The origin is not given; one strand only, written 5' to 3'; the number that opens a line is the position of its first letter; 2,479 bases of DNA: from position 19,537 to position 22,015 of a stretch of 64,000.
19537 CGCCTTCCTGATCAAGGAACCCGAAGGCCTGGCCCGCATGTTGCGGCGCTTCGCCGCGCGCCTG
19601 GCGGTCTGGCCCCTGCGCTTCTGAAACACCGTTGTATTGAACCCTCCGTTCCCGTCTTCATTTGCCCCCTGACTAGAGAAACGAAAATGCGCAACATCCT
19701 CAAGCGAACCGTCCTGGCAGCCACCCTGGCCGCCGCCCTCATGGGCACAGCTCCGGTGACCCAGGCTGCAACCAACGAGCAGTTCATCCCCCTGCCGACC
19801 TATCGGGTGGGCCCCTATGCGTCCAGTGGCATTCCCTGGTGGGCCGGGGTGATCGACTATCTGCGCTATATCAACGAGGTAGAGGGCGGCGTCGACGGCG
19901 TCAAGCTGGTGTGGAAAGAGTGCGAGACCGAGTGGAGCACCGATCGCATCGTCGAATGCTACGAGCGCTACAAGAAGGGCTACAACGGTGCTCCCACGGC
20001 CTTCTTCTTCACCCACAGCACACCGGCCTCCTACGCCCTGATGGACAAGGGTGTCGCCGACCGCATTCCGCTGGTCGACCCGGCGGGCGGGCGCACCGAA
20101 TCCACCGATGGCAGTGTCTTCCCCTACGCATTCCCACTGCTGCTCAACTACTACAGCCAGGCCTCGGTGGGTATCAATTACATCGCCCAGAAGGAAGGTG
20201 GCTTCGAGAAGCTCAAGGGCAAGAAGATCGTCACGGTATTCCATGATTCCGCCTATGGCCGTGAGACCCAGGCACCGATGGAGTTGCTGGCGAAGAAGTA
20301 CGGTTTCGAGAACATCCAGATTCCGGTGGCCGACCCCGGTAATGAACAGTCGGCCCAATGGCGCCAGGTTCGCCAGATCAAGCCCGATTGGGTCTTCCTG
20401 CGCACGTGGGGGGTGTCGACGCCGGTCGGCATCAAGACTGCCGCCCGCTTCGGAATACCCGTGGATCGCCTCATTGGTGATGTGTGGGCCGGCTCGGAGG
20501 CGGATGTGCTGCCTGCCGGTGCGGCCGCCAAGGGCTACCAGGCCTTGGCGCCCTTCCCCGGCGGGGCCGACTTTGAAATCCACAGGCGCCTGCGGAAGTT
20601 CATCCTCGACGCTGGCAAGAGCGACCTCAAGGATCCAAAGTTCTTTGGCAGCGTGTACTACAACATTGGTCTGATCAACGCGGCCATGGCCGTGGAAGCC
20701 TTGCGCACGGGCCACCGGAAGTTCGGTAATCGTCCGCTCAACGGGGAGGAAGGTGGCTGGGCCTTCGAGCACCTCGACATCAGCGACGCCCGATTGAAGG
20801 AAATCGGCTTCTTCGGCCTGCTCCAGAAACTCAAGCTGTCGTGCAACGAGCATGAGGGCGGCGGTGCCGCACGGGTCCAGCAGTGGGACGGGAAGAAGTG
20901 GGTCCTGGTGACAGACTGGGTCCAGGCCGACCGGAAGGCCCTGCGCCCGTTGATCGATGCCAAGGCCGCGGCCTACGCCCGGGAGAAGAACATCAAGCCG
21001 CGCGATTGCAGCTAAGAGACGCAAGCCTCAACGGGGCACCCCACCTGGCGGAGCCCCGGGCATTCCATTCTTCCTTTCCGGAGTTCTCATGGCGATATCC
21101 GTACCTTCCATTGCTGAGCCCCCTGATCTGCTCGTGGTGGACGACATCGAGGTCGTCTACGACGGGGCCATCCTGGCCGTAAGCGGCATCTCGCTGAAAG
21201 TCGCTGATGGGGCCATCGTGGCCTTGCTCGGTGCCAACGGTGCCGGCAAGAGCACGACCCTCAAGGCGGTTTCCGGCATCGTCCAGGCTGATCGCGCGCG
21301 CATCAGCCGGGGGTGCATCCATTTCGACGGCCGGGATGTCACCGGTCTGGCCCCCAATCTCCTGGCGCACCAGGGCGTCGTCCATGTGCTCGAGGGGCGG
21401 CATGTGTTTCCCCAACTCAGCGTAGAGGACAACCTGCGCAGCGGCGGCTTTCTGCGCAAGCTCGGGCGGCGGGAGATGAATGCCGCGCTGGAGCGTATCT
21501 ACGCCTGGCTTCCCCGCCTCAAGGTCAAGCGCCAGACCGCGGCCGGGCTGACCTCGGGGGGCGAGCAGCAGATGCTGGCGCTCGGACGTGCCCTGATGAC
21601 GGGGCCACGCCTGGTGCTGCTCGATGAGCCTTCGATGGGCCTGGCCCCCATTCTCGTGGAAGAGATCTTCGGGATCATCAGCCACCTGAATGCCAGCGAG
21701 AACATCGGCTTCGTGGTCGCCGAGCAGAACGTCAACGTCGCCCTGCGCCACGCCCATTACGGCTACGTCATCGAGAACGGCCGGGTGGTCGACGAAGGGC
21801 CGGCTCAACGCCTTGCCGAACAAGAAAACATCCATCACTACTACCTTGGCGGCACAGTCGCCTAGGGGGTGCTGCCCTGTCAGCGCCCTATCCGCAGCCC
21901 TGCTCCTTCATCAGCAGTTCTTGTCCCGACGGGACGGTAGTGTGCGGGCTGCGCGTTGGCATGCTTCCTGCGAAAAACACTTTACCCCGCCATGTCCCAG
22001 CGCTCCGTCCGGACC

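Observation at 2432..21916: De novo enhancer motif TGCT-N8-AGCA at every sigma54 promoter region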

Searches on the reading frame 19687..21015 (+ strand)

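Call 36: search_protein_families(library=pfam, proteins=[window:19687-21015:+], max_evalue=0.00001)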
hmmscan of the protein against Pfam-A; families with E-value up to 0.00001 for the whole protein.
window:19687-21015:+ (442 aa): 1 family
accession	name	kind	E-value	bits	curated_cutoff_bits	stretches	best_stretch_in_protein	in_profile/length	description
PF13458.12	Peripla_BP_6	-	1.5e-40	140.4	31.7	1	34-402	4-341/343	Periplasmic binding protein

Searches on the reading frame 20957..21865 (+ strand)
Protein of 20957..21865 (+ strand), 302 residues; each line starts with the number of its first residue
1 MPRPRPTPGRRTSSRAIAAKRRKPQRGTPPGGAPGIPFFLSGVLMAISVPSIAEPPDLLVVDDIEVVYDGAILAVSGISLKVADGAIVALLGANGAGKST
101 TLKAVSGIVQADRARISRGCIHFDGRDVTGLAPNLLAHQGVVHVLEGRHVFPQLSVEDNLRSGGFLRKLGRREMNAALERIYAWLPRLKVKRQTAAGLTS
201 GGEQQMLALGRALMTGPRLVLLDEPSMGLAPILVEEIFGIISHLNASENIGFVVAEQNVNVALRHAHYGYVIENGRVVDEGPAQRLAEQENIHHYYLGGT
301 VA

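Call 11: search_protein_families(library=ncbifam, proteins=[window:20957-21865:+], max_evalue=1e-10)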
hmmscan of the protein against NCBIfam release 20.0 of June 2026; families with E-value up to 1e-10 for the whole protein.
window:20957-21865:+ (302 aa): 136 families (the best 25 are shown)
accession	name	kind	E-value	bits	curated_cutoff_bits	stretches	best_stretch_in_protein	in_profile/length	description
NF008626.0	PRK11614.1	equivalog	1.2e-58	198.3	441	1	59-299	6-237/237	high-affinity branched-chain amino acid ABC transporter ATP-binding protein LivF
TIGR03410.1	urea_trans_UrtE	equivalog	2.3e-53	181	285.8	1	59-290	1-223/230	urea ABC transporter ATP-binding subunit UrtE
TIGR04406.1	LPS_export_lptB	equivalog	1e-41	142.8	240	1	59-299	2-235/239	LPS export ABC transporter ATP-binding protein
NF008449.1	PRK11300.1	equivalog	7.4e-31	107.3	362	1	57-298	4-253/255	high-affinity branched-chain amino acid ABC transporter ATP-binding protein LivG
TIGR03411.1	urea_trans_UrtD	equivalog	2.4e-30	105.9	304.1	1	58-298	2-241/242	urea ABC transporter ATP-binding protein UrtD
NF008144.0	PRK10895.1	equivalog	5.5e-30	104.6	381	1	63-299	8-237/241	LPS export ABC transporter ATP-binding protein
TIGR03864.1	PQQ_ABC_ATP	hypoth_equivalog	7.7e-28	97.5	302.25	1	59-292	2-225/236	ABC transporter, ATP-binding subunit, PQQ-dependent alcohol dehydrogenase system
TIGR01188.1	drrA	subfamily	9.8e-28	97.3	312.45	1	70-288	4-213/302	daunorubicin resistance ABC transporter, ATP-binding protein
NF008338.0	PRK11124.1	equivalog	3.1e-27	95.6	369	1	61-289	5-231/242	arginine ABC transporter ATP-binding protein ArtP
TIGR00972.1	3a0107s01c2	equivalog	1.1e-26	93.6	343.2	1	61-290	4-234/248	phosphate ABC transporter ATP-binding protein PstB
TIGR02315.1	ABC_phnC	equivalog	1.4e-26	93.4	266.1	1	58-295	1-241/243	phosphonate ABC transporter ATP-binding protein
TIGR03265.1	PhnT2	equivalog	3.7e-26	92.2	457.7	1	59-285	5-221/353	putative 2-aminoethylphosphonate ABC transporter ATP-binding protein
TIGR02142.1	modC_ABC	equivalog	6.9e-26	91.3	285.05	1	80-293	18-226/353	molybdenum ABC transporter ATP-binding protein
NF047930.1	ABC_ATP_B6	equivalog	1.3e-25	90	670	1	61-290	5-227/510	putative B6 ABC transporter ATP-binding protein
NF011967.0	PRK15439.1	equivalog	1.8e-25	89.3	586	1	54-292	7-233/510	autoinducer 2 ABC transporter ATP-binding protein LsrA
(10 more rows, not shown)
